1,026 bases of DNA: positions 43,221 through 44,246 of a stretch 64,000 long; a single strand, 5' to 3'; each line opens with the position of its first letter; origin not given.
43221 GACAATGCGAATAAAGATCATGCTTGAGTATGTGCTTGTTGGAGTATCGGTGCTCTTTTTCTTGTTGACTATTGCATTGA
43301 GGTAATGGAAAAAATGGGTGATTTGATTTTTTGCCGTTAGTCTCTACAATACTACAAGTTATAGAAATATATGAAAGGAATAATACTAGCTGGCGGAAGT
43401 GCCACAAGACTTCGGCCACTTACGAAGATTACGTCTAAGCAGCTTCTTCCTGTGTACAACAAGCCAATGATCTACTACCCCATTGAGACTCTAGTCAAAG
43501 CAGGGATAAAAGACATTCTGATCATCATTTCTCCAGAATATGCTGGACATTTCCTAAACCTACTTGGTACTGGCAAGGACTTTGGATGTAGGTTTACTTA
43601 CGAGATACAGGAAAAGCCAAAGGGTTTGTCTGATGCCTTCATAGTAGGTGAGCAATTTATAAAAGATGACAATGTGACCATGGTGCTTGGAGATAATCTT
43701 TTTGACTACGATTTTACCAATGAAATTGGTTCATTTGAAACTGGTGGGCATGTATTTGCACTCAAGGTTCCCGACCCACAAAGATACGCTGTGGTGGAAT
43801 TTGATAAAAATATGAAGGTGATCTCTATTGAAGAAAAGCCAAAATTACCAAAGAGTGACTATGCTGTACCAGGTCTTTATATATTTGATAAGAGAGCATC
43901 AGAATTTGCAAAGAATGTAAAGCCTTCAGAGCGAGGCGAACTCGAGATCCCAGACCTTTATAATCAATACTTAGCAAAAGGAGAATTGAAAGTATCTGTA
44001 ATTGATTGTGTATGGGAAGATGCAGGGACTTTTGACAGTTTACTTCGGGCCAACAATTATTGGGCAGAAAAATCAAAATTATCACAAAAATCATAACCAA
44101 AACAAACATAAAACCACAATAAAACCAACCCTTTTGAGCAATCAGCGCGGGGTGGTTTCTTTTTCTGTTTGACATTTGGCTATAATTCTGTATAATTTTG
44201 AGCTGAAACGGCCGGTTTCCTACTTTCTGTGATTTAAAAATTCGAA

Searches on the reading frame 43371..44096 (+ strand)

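Call 70: search_protein_families(library=pfam, max_evalue=0.01, proteins=[window:43371-44096:+])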
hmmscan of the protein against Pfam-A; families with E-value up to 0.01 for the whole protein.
window:43371-44096:+ (241 aa): 2 families
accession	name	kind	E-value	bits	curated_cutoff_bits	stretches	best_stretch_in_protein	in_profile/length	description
PF00483.29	NTP_transferase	-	1.1e-59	202.4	21.2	1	2-231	1-242/245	Nucleotidyl transferase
PF12804.13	NTP_transf_3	-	5.3e-10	40.2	27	1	3-110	1-97/160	MobA-like NTP transferase domain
